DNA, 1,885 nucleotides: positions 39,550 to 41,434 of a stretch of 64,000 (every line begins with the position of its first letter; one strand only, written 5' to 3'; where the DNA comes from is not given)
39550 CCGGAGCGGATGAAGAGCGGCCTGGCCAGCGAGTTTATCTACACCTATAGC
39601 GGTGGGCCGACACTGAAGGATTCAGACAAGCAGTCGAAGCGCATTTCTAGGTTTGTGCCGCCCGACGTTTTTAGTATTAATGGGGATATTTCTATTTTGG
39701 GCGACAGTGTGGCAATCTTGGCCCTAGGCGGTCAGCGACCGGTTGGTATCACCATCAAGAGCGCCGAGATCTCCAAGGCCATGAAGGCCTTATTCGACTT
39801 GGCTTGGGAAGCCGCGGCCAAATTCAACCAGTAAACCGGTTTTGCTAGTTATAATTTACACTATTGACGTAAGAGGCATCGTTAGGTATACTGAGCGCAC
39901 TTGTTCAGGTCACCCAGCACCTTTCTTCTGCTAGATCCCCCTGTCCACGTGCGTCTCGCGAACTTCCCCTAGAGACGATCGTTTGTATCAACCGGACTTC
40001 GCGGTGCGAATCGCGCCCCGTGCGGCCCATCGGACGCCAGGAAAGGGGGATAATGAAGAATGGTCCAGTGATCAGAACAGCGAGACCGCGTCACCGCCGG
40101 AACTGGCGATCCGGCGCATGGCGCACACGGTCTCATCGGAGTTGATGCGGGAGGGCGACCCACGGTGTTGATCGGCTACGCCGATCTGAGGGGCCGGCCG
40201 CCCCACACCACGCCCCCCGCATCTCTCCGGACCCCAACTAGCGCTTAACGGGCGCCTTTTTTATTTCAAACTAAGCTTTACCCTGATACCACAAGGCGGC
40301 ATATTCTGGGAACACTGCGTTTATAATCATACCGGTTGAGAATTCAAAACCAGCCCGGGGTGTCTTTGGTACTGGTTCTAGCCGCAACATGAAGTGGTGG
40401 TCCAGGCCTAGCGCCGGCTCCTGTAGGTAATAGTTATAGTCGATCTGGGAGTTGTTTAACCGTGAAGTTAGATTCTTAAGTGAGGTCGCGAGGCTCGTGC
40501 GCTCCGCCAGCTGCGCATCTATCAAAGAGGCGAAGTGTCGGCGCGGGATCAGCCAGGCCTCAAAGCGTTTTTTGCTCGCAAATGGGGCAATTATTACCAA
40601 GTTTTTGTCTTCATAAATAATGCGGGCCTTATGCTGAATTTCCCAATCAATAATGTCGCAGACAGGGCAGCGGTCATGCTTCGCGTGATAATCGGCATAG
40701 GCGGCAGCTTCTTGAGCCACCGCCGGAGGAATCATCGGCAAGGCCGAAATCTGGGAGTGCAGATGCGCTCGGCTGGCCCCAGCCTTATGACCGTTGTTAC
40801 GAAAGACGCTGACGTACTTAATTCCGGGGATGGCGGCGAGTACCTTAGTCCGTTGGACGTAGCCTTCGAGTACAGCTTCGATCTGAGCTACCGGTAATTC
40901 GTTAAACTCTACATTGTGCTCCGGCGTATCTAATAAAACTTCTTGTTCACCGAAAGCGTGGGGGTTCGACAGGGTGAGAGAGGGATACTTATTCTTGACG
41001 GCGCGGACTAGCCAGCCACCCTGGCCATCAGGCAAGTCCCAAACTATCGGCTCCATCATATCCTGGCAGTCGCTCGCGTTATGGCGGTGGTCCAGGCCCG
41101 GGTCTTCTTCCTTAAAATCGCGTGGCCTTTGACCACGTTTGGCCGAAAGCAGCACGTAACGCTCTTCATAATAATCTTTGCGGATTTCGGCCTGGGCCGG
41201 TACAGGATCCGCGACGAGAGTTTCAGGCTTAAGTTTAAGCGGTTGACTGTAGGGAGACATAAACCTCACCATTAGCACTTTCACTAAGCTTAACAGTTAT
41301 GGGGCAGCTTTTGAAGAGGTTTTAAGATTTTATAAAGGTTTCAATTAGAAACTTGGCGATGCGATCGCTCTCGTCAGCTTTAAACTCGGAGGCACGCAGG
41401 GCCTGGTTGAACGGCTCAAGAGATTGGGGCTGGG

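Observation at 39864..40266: Promoter-to-terminator bounded GC-rich ~360-nt transcript of unknown identity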

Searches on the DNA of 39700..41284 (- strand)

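Call 4: search_rna_families(source=window, start=39700, end=40400, threshold=evalue, max_evalue=10, show_alignments=3)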
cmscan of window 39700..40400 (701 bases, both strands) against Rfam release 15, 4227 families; matches with E-value up to 10: 3.
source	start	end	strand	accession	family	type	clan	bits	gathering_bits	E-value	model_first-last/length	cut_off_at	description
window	40144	40223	-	RF03468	mir-2830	Gene; miRNA;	-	18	70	1.1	1-76/76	no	mir-2830 microRNA precursor family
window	40095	40205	-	RF01529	CC3552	Gene; sRNA;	-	15.8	50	5.1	1-106/106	no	Cauldobacter sRNA CC3552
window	40179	40260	-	RF02151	MIMT1_1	Gene; lncRNA;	-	14.6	45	3.6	1-88/88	no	MER1 repeat containing imprinted transcript 1 conserved region 1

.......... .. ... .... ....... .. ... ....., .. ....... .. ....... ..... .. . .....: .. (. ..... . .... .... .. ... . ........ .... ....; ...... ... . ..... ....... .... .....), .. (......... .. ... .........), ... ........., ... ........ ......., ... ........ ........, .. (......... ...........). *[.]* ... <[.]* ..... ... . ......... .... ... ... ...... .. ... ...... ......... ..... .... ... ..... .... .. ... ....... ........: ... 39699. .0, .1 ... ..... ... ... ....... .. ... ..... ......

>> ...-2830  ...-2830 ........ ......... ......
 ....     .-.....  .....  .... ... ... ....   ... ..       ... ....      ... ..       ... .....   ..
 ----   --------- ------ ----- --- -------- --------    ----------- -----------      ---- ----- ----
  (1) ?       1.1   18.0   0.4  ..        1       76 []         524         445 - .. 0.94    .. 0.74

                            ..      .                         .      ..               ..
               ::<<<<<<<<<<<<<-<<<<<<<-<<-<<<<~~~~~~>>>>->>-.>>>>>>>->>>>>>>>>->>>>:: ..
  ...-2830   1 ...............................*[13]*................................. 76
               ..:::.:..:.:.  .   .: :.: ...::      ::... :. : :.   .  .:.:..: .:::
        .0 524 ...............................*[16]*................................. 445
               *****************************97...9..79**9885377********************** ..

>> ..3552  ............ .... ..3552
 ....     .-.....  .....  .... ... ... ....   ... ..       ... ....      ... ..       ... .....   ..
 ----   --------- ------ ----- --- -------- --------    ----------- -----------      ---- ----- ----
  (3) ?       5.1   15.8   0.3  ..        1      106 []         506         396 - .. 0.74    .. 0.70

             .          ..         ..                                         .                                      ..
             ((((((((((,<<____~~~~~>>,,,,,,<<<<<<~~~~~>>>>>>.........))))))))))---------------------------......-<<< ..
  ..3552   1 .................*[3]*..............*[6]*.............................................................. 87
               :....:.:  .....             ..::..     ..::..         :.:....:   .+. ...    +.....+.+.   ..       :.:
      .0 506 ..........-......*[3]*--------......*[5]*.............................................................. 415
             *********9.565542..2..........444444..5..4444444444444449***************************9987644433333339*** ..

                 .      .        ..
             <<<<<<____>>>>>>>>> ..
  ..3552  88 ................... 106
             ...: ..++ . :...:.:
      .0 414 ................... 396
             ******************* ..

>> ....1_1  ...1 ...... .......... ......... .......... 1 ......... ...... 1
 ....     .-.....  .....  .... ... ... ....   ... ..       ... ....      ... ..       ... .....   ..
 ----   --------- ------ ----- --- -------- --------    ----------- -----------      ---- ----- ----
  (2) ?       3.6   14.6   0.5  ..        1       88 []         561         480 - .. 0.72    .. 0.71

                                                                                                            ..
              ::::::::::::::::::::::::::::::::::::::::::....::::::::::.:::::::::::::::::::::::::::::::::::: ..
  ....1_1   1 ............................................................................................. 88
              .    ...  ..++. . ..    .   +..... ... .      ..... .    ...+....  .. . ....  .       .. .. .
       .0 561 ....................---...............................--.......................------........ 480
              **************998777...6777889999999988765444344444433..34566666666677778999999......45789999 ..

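Call 25: search_rna_families(sources=[L002, L004, L005, L009, L010, L011, L013, L014, L019, L022, L023, L024, L035, L036, L040, L044, L045, L052, L086, L016], threshold=gathering)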
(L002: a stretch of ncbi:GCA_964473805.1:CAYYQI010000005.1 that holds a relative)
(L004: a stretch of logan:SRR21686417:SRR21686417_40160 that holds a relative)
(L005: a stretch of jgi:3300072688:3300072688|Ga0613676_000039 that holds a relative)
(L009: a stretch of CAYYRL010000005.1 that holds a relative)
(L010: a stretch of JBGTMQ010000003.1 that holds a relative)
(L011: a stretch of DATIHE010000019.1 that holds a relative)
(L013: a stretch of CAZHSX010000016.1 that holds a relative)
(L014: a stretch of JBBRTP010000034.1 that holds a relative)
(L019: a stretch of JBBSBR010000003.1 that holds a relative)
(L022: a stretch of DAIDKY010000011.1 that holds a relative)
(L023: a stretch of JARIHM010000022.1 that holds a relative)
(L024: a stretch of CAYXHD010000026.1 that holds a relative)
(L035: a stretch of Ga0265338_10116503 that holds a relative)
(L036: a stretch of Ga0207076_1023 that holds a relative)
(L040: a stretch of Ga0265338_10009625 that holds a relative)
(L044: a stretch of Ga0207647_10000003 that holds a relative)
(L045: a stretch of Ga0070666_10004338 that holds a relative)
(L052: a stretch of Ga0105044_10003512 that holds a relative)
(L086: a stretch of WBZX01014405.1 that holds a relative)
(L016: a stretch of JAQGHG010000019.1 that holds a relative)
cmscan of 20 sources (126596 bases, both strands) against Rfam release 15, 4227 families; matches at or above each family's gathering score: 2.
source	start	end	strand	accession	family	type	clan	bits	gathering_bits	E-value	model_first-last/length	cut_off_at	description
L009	757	1130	-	RF00023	tmRNA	Gene;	CL00001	112.2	47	1e-42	1-374/374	no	transfer-messenger RNA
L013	1349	1725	-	RF00023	tmRNA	Gene;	CL00001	102.9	47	8.4e-39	1-374/374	no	transfer-messenger RNA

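Call 70: search_dna_similar(query=window:39835-40270:+, collection=phages, mode=distant, max_rows=5)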
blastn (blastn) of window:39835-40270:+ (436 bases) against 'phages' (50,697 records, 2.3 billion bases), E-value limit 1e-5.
No match.

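Call 71: search_dna_similar(query=window:39835-40270:+, collection=plasmids, mode=distant, max_rows=5)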
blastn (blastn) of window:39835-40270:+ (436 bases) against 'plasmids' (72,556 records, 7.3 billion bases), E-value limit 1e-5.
No match.

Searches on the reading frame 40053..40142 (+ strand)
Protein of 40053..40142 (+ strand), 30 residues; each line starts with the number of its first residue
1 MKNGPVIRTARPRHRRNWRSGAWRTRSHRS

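Call 31: search_protein_families(library=pfam, max_evalue=10, proteins=[window:40053-40142:+])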
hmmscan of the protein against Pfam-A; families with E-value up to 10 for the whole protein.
seq(30 aa): 0 families
